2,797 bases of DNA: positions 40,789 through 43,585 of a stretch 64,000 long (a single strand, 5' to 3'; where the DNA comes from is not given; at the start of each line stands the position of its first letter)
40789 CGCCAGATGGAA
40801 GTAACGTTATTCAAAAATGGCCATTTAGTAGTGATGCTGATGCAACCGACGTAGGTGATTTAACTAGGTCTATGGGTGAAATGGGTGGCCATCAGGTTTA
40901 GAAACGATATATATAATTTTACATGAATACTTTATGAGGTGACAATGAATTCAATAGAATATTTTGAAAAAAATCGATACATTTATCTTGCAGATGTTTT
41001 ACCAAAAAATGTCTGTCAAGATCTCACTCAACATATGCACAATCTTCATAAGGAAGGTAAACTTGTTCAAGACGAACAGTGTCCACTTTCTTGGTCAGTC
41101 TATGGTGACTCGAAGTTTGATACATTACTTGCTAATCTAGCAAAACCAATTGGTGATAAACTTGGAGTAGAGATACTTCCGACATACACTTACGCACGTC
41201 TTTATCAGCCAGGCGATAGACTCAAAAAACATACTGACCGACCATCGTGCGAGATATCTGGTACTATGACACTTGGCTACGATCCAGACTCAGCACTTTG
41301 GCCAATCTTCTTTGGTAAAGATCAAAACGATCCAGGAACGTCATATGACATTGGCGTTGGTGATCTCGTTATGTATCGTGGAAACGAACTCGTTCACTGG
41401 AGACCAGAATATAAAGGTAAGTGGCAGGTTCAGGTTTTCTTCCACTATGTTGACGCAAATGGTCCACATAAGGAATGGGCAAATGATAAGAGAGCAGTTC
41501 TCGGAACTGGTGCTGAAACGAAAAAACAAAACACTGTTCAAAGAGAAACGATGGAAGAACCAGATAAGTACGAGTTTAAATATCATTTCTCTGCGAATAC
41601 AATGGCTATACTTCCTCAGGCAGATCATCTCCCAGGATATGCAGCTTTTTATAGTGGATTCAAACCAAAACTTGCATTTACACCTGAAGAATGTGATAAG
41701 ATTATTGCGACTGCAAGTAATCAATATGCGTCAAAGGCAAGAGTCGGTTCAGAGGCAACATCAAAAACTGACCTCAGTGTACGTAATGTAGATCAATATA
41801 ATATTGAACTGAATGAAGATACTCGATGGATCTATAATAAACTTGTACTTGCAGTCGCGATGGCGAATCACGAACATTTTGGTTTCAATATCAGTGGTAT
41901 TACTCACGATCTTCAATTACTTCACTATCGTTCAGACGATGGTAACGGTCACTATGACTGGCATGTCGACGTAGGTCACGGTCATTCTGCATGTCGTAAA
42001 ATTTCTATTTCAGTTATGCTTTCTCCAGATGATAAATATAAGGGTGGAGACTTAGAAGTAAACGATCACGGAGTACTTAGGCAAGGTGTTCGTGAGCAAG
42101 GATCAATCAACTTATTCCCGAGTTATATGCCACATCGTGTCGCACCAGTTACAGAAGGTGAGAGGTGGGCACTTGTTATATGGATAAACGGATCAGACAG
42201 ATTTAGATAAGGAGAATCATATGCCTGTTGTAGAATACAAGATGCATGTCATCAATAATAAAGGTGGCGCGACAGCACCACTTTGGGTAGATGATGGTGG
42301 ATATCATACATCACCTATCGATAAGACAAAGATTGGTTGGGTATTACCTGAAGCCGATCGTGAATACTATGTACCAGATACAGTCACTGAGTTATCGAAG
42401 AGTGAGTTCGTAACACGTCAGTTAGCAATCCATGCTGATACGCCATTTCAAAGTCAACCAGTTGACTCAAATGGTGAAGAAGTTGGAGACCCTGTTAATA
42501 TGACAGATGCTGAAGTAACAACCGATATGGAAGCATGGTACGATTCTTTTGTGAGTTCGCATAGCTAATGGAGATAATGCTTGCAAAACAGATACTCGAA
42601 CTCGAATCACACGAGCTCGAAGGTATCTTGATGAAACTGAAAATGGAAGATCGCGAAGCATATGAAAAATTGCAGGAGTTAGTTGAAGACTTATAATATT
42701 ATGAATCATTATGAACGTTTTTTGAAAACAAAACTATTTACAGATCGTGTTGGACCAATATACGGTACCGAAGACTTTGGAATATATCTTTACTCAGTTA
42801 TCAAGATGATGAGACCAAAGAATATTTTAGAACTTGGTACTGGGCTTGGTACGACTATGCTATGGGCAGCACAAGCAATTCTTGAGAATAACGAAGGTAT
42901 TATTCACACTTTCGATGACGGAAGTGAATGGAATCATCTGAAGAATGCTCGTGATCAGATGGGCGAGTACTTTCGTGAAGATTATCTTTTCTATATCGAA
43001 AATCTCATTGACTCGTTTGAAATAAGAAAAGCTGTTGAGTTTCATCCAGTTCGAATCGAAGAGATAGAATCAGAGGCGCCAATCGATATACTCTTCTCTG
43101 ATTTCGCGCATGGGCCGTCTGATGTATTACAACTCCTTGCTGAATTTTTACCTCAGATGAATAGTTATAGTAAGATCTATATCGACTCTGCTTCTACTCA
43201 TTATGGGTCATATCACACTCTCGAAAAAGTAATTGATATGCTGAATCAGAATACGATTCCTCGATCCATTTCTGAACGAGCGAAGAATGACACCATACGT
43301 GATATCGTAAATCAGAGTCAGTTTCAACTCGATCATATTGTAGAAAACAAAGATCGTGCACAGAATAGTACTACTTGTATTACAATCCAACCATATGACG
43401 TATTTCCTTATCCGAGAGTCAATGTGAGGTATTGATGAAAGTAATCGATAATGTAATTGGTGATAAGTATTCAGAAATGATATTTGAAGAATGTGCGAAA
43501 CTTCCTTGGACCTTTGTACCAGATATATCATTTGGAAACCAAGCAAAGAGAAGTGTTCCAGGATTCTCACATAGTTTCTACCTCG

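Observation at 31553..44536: Candidate undescribed system: propeller library plus dedicated hydroxylase/methyltransferase cluster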

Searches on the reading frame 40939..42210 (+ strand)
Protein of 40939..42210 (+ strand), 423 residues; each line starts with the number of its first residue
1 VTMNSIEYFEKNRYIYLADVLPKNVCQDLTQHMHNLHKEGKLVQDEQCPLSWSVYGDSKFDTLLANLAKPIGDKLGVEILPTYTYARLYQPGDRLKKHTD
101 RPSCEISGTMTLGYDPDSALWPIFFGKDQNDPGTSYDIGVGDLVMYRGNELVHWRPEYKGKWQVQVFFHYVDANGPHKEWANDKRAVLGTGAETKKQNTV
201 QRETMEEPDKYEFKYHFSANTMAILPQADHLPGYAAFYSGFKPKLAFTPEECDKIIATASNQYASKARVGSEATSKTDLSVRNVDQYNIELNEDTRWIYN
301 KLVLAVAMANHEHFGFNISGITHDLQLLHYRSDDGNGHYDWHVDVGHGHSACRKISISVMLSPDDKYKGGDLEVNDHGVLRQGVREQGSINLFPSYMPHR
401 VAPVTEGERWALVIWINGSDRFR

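Call 4: search_protein_families(library=pfam, proteins=[window:40939-42210:+], max_evalue=0.1)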
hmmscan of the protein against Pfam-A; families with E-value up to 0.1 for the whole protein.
window:40939-42210:+ (423 aa): 2 families
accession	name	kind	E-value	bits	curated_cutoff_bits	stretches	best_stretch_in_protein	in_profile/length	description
PF13640.12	2OG-FeII_Oxy_3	-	3.6e-15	57.1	27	1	326-416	2-97/98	2OG-Fe(II) oxygenase superfamily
PF13759.12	2OG-FeII_Oxy_5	-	0.022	15.6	27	0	386-411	71-97/101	Putative 2OG-Fe(II) oxygenase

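Call 5: search_protein_families(library=phrogs, proteins=[window:40939-42210:+], max_evalue=0.001)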
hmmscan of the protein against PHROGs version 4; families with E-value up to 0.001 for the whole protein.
window:40939-42210:+ (423 aa): 4 families
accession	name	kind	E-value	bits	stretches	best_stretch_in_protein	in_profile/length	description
phrog_2954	-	moron, auxiliary metabolic gene and host takeover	8.6e-44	150.6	1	9-186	3-182/187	ferrochelatase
phrog_61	-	moron, auxiliary metabolic gene and host takeover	4.4e-29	102.9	1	247-419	453-630/689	2OG-Fe(II) oxygenase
phrog_3531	-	moron, auxiliary metabolic gene and host takeover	4.6e-28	99.1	2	59-179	59-175/362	ferrochelatase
phrog_81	-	moron, auxiliary metabolic gene and host takeover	5.2e-05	23.9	0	386-409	206-230/283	2OG-Fe(II) oxygenase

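Call 25: search_dna_similar(query=window:40939-42210:+, collection=phages, mode=protein, max_rows=30)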
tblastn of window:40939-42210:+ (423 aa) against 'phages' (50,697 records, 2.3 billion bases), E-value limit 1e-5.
Records with a match: 231; places in all: 325; records where one place covers at least 80% of the query: 49.
Best place of each record, by identity: <60% 231.
By first word of the organism name: Synechococcus 175; Cyanophage 26; Prochlorococcus 6; Pelagibacter 5; Marine 4; Methylophilales 4; Xanthomonas 4; uncultured 2; phage 1; Stenotrophomonas 1; and 3 more.
By host as written in the record: - 115; Synechococcus sp. 25; Synechococcus 17; Synechococcus sp. WH7803 13; Synechococcus sp. WH8102 13; Synechococcus sp. WH 7803 10; Methylophilales_sp._H5P1 4; Candidatus Pelagibacter ubique HTCC1062 3; and 18 more.
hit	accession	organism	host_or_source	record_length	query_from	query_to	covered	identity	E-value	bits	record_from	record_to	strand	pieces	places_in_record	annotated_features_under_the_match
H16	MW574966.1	phage 023Pt_psg01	unknown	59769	37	415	80%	34.2%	3e-25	193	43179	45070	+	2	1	hypothetical protein | putative ferrochelatase / putative Fe(II) dependent oxygenate ... | 2OG-Fe(II) oxygenate superfamily protein | DNA endonuclease V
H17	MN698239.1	Pelagibacter phage HTVC023P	Candidatus Pelagibacter sp. HTCC1062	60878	44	415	80%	34.4%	3e-25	193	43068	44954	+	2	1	2OG-Fe(II) oxygenase superfamily-like protein (x2) | putative ferrochelatase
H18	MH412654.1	Synechococcus phage S-T4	Synechococcus sp. WH 7803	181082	7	416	97%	27.4%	8e-32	134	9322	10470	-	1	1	hypothetical protein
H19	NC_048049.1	Synechococcus phage S-T4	Synechococcus sp. WH 7803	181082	7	416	97%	27.4%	8e-32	134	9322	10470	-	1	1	ferrochelatase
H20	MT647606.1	Pelagibacter phage Mosig EXVC030M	Candidatus Pelagibacter ubique HTCC1062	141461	7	418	84%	31.0%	2e-28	180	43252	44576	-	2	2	putative ferrochelatase | putative 2OG-Fe(II) oxygenase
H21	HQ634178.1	Synechococcus phage S-CAM8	Synechococcus sp. WH7803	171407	45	418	73%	33.8%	2e-15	160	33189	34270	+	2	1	hypothetical protein | 2OG-Fe(II) oxygenase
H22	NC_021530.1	Synechococcus phage S-CAM8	Synechococcus sp. WH7803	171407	45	418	73%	33.8%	2e-15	160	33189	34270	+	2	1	ferrochelatase | 2OG-Fe(II) oxygenase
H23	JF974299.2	Synechococcus phage S-CAM8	Synechococcus sp. WH7803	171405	45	418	73%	33.8%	2e-15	160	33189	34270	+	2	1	hypothetical protein (x2)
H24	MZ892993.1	Pelagibacter phage HTVC033P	Candidatus Pelagibacter sp. HTCC1062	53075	9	415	72%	34.2%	1e-23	177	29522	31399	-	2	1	2OG-Fe(II) oxygenase family protein | putative ferrochelatase | 2OG-Fe(II) oxygenase superfamily protein | hypothetical protein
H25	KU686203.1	Synechococcus phage S-CAM8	Synechococcus sp.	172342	45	418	73%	33.4%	2e-15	158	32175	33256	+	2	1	ferrochelatase | 2OG-Fe(II) oxygenase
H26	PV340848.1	Synechococcus phage Sf-CH11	Synechococcus sp. WH8102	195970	39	418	76%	31.9%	4e-15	154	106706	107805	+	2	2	ferrochelatase | 2OG-Fe(II) oxygenase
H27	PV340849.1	Synechococcus phage Sf-CH1a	Synechococcus sp. WH8102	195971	39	418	76%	31.9%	4e-15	154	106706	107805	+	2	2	ferrochelatase | 2OG-Fe(II) oxygenase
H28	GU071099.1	Prochlorococcus phage P-RSM4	Prochlorococcus sp. MIT9303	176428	28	418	66%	35.3%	2e-20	157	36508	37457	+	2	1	ferrochelatase | 2OG-Fe(II) oxygenase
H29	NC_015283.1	Prochlorococcus phage P-RSM4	Prochlorococcus sp. MIT9303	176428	28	418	66%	35.3%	2e-20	157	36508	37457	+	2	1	ferrochelatase | 2OG-Fe(II) oxygenase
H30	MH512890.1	Cyanophage S-TIM4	Synechococcus sp. WH8102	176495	28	418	66%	35.3%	2e-20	157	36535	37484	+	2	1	ORF_45: ferrochelatase | ORF_44: 2OG-Fe(II) oxygenase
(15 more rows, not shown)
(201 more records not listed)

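Call 31: search_solved_structures(query=window:40939-42210:+, max_evalue=1)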
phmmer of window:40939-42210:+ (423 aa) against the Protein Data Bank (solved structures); distinct sequences matched with E-value up to 1: 7.
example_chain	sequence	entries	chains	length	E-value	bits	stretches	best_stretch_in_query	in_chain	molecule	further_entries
9ghl_A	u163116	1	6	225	1e-06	31.2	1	334-417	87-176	PKHD-type hydroxylase PiuC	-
9qn1_A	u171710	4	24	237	1.1e-06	31.1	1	334-417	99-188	PKHD-type hydroxylase PiuC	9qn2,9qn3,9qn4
9qn0_A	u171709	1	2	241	1.1e-06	31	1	334-417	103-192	PKHD-type hydroxylase PiuC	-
3dkq_A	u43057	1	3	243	5e-06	28.9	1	354-418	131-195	PKHD-type hydroxylase Sbal_3634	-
3itq_A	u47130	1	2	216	0.038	16.1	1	248-417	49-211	Prolyl 4-hydroxylase, alpha subunit domain protein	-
5hv0_A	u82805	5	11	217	0.039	16.1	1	248-417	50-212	Prolyl 4-Hydroxylase | 2OG-Fe(II) oxygenase | Procollagen-Proline Dioxygenase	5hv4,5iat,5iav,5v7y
5iax_A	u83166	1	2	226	0.042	16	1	248-417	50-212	Procollagen-Proline Dioxygenase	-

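Call 49: search_protein_families(library=ncbifam, proteins=[window:40939-42210:+], max_evalue=0.1)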
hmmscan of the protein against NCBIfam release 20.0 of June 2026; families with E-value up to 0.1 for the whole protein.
window:40939-42210:+ (423 aa): 4 families
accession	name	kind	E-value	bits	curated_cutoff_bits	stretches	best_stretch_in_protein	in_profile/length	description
NF003974.0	PRK05467.1-3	equivalog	4e-16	59.2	143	1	307-417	64-173/221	Fe2+-dependent dioxygenase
NF003975.0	PRK05467.1-4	equivalog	1.7e-10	40.7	180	1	329-417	83-177/226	Fe2+-dependent dioxygenase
NF003973.0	PRK05467.1-2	equivalog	3.1e-08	33.5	336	1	352-417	112-177/227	Fe2+-dependent dioxygenase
NF003972.0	PRK05467.1-1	equivalog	3.8e-08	33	399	1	294-417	47-176/225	PKHD-type hydroxylase YbiX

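Call 56: find_related_loci(query=window:40945-42210:+, collection=viral_contigs, flank=10000)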
Query window:40945-42210:+ (421 aa) in viral_contigs; peptide patterns used: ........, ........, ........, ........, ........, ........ (x = any residue, [..] = any of these).
28 stretches matched a pattern; 26 encode a relative of the query (tblastn E <= 1e-3); 26 distinct loci.
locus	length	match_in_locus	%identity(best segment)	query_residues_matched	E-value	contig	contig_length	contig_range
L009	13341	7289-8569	93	1-421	0e+0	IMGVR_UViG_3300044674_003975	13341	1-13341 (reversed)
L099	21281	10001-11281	93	1-421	0e+0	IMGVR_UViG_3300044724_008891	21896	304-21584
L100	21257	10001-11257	87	1-421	0e+0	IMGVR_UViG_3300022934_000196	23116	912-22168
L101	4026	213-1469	86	1-421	0e+0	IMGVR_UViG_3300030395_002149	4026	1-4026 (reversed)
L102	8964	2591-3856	68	1-421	0e+0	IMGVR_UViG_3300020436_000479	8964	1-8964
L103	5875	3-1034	86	76-421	0e+0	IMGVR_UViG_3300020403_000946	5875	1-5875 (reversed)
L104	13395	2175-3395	57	7-421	8e-156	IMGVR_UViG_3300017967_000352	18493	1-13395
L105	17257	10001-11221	55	7-421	3e-153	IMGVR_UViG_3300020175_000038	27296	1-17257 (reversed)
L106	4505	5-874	70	129-421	3e-139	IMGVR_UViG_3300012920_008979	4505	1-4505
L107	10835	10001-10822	57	7-287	8e-101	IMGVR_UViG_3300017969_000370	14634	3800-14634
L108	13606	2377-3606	48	1-421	3e-125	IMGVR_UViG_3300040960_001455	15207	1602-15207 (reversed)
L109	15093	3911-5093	43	43-421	6e-34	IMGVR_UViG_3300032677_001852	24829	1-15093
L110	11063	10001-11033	43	43-370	6e-34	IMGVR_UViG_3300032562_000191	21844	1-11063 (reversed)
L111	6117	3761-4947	42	43-421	1e-51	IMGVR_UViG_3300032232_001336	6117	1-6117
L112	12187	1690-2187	38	244-417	1e-30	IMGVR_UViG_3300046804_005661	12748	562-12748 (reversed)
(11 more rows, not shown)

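Call 79: get_annotated_region(hit=H22, flank=7000)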
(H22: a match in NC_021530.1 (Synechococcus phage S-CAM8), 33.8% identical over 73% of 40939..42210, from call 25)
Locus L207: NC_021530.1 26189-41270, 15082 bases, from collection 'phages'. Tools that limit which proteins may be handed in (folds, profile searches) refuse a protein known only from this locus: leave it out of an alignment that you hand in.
description: Synechococcus phage S-CAM8 strain S-CAM8 06008BI06, complete genome.
organism: Synechococcus phage S-CAM8 (NCBI taxid 754038)
taxonomy: Viruses; Duplodnaviria; Heunggongvirae; Uroviricota; Caudoviricetes; Kyanoviridae; Neritesvirus; Neritesvirus scam8
host: Synechococcus sp. WH7803; source: Southern California coast, Pacific Ocean; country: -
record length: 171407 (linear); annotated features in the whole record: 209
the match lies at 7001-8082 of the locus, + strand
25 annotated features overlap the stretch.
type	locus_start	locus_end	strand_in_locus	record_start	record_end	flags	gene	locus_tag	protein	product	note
CDS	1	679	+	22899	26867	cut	-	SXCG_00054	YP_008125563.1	tail fiber protein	-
CDS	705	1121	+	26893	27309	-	-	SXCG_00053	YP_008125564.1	hypothetical protein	-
CDS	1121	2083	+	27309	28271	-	-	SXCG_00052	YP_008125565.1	hypothetical protein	-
CDS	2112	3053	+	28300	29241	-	-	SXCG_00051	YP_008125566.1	hypothetical protein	-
CDS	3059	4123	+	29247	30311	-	-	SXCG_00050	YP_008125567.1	hypothetical protein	-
CDS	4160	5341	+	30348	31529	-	-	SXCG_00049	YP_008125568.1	hypothetical protein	-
CDS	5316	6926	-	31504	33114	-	-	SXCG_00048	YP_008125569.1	Nol-like carbamoyltransferase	-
CDS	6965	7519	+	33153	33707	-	-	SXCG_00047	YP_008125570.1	2OG-Fe(II) oxygenase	-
CDS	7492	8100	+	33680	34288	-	-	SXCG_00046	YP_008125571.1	ferrochelatase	-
CDS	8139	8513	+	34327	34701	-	-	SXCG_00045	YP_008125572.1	hypothetical protein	-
CDS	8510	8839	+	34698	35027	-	-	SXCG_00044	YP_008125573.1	hypothetical protein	-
CDS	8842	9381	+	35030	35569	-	-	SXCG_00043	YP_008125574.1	2OG-Fe(II) oxygenase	-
CDS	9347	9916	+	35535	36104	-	-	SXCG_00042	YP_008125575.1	2OG-Fe(II) oxygenase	-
CDS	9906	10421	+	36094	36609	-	-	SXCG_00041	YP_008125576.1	DNA endonuclease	-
CDS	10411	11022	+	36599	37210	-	-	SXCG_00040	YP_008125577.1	2OG-Fe(II) oxygenase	-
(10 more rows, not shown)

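Call 80: get_annotated_region(hit=H20, flank=7000)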
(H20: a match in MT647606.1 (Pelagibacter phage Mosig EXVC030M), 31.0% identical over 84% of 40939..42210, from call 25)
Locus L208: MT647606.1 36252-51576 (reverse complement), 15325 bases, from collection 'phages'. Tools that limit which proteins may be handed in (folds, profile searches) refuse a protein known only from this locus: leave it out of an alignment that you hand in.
description: Pelagibacter phage Mosig EXVC030M, complete genome.
organism: Pelagibacter phage Mosig EXVC030M (NCBI taxid 2759214)
taxonomy: Viruses; Duplodnaviria; Heunggongvirae; Uroviricota; Caudoviricetes; Kyanoviridae
host: Candidatus Pelagibacter ubique HTCC1062; source: oxygen minimum zone; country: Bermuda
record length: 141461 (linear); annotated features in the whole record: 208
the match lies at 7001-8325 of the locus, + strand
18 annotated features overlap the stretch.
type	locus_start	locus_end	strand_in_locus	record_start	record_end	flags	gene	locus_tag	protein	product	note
CDS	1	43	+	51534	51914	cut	-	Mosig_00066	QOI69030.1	putative peptidase S74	-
CDS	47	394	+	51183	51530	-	-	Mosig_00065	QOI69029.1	hypothetical protein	-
CDS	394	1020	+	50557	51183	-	-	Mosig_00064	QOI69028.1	putative tail fiber protein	-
CDS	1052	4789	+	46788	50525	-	-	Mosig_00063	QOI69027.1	putative tail fiber protein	-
CDS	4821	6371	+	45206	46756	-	-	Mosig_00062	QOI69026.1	hypothetical protein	-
CDS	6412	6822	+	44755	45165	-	-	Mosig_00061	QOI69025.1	hypothetical protein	-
CDS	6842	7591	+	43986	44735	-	-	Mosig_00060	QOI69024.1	putative 2OG-Fe(II) oxygenase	-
CDS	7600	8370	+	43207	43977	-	-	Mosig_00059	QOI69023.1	putative ferrochelatase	-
CDS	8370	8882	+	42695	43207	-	-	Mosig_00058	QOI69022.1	putative DNA endonuclease V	-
CDS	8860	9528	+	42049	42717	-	-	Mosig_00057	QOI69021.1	putative 2OG-Fe(II) oxygenase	-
CDS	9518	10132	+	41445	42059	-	-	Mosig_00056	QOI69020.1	putative 2OG-Fe(II) oxygenase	-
CDS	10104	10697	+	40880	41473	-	-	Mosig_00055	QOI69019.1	putative 2OG-Fe(II) oxygenase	-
CDS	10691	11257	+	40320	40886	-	-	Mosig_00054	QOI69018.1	putative heme oxygenase protein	-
CDS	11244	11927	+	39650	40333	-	-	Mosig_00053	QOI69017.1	putative phycocyanobilin:ferredoxin oxidoreductase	-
CDS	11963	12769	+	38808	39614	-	-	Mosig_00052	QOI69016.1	putative neck protein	-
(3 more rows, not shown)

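Call 81: search_protein_families(library=pfam, proteins=[L207:705-1121:+, L207:1121-2083:+, L207:2112-3053:+, L207:3059-4123:+, L207:4160-5341:+, L207:8139-8513:+, L207:8510-8839:+, L208:4821-6371:+, L208:6412-6822:+], max_evalue=0.01)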
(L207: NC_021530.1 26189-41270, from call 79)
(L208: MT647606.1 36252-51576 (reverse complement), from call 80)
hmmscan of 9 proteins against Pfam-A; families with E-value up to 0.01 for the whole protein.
L207:705-1121:+ (138 aa): 0 families

L207:1121-2083:+ (320 aa): 0 families

L207:2112-3053:+ (313 aa): 0 families

L207:3059-4123:+ (354 aa): 0 families

L207:4160-5341:+ (393 aa): 1 family
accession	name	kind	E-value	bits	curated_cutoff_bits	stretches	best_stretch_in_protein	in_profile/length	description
PF21722.4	Gly_rich_2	-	1.5e-18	68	24.3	1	120-390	5-225/226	Glycine-rich domain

L207:8139-8513:+ (124 aa): 0 families

L207:8510-8839:+ (109 aa): 0 families

L208:4821-6371:+ (516 aa): 2 families
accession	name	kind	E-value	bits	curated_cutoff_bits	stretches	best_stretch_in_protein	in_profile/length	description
PF21722.4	Gly_rich_2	-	4.4e-13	50.2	24.3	1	273-515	5-224/226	Glycine-rich domain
PF05345.18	He_PIG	-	1.1e-05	26.2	24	1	196-260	29-95/96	Putative Ig domain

L208:6412-6822:+ (136 aa): 1 family
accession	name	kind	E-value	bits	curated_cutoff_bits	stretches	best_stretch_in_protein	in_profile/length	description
PF01671.21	ASFV_360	-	0.0091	16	22.5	1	55-131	64-140/215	African swine fever virus multigene family 360 protein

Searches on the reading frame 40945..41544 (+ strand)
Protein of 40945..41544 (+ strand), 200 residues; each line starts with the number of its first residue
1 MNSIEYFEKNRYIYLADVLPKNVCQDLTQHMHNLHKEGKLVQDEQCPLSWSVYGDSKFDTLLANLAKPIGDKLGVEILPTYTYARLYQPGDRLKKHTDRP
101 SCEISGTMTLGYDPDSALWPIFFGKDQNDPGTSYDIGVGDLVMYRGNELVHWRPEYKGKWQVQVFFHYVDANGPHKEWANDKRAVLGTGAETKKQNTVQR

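Call 95: search_solved_structures(query=A6, max_evalue=10, show_alignments=1)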
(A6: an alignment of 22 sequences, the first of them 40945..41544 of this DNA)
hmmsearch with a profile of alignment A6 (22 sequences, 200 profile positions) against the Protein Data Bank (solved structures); distinct sequences matched with E-value up to 10: 2.
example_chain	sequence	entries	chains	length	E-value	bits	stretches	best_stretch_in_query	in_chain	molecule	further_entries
5cg8_A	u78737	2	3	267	0.81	12.2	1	131-185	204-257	Tet-like dioxygenase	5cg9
7yw1_A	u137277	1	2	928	1.8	11.1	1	84-146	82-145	(E3-independent) E2 ubiquitin-conjugating enzyme UBE2O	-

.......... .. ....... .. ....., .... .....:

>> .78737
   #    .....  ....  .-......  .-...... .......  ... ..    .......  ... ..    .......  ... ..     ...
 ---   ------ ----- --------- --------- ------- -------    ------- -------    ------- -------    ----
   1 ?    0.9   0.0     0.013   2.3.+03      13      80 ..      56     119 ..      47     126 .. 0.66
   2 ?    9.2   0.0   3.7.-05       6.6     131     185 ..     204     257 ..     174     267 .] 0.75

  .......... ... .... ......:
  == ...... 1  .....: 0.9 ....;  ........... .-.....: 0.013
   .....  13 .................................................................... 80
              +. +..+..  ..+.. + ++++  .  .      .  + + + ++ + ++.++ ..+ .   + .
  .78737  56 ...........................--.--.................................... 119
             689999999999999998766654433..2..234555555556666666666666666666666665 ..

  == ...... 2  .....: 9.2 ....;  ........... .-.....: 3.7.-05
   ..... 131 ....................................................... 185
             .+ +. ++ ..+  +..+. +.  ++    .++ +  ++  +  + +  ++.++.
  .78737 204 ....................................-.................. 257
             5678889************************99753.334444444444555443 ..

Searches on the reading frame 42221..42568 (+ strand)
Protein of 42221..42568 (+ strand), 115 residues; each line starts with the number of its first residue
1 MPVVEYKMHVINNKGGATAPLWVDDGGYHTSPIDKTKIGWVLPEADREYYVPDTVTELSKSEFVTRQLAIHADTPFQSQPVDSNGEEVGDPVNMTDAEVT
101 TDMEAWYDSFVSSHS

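Call 4: search_protein_families(library=pfam, proteins=[window:42221-42568:+], max_evalue=0.1)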
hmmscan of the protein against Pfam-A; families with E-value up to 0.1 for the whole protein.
window:42221-42568:+ (115 aa): 0 families

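Call 5: search_protein_families(library=phrogs, proteins=[window:42221-42568:+], max_evalue=0.001)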
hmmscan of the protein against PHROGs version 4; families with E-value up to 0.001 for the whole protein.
window:42221-42568:+ (115 aa): 0 families

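Call 27: search_dna_similar(query=window:42221-42568:+, collection=phages, mode=protein, max_rows=30, max_evalue=0.001)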
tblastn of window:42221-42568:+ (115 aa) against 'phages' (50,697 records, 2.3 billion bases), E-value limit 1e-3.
No match.

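Call 49: search_protein_families(library=ncbifam, proteins=[window:42221-42568:+], max_evalue=0.1)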
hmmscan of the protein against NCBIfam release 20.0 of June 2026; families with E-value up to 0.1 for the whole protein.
window:42221-42568:+ (115 aa): 0 families

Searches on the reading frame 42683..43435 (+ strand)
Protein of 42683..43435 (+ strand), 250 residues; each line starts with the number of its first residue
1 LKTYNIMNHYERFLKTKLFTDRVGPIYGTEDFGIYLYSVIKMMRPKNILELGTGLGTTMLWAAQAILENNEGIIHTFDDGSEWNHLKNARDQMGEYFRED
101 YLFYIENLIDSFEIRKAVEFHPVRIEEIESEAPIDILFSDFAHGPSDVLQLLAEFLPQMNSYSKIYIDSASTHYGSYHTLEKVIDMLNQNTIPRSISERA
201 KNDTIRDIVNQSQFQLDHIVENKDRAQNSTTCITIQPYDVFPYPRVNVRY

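Call 4: search_protein_families(library=pfam, proteins=[window:42683-43435:+], max_evalue=0.1)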
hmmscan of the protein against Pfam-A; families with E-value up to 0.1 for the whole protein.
window:42683-43435:+ (250 aa): 2 families
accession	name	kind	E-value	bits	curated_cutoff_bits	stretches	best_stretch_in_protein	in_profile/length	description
PF13578.12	Methyltransf_24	-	7.9e-09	36.8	26.3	1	49-168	1-103/105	Methyltransferase domain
PF01596.23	Methyltransf_3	-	0.0061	16.3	22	0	30-80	30-78/204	O-methyltransferase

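Call 5: search_protein_families(library=phrogs, proteins=[window:42683-43435:+], max_evalue=0.001)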
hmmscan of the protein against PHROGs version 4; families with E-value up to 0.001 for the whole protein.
window:42683-43435:+ (250 aa): 1 family
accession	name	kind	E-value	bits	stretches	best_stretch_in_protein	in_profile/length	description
phrog_2675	-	other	0.00014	21.4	1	44-246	316-509/599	DNA methyltransferase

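Call 33: search_solved_structures(query=window:42683-43435:+, max_evalue=1)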
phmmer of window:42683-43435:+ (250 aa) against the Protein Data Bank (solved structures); distinct sequences matched with E-value up to 1: 28.
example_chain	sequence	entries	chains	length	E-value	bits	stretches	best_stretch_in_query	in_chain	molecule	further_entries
7cvu_A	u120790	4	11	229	0.012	18.4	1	31-78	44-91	O-methyltransferase family 3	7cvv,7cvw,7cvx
1sui_A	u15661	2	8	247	0.027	17.3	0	30-71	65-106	Caffeoyl-CoA O-methyltransferase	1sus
8c9v_A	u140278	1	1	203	0.039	16.8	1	28-75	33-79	O-methyltransferase, family 3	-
2pwy_A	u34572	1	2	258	0.079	15.8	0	40-116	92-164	tRNA (adenine-N(1)-)-methyltransferase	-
8uke_A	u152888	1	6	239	0.083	15.7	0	30-70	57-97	Norbelladine 4'-O-methyltransferase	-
8zfw_A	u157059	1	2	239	0.087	15.6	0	30-70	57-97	Norbelladine 4'-O-methyltransferase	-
8xe3_A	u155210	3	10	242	0.089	15.6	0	30-70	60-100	Norbelladine 4'-O-methyltransferase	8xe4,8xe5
8z8r_A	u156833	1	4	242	0.09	15.6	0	30-70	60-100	Norbelladine 4'-O-methyltransferase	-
8z8o_A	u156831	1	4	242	0.09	15.6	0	30-70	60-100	Norbelladine 4'-O-methyltransferase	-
8z8t_A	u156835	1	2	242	0.09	15.6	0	30-70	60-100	Norbelladine 4'-O-methyltransferase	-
8z8p_A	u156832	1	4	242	0.094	15.5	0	30-70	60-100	Norbelladine 4'-O-methyltransferase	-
5c1i_A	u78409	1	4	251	0.094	15.5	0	40-115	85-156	tRNA (adenine(58)-N(1))-methyltransferase TrmI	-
8z8s_A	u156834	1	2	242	0.094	15.5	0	30-70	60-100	Norbelladine 4'-O-methyltransferase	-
5c0o_E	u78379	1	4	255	0.095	15.5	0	42-117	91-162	tRNA (adenine(58)-N(1))-methyltransferase TrmI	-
8xdy_A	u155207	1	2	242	0.21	14.4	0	30-70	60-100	norbelladine O-methyltransferase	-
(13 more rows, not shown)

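Call 49: search_protein_families(library=ncbifam, proteins=[window:42683-43435:+], max_evalue=0.1)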
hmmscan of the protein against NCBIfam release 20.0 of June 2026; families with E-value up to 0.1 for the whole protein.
window:42683-43435:+ (250 aa): 1 family
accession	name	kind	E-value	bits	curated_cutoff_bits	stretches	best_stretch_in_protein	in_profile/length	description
NF053645.1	pMurC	equivalog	0.0036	16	560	1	122-225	353-452/492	pseudomurein biosynthesis peptide ligase pMurC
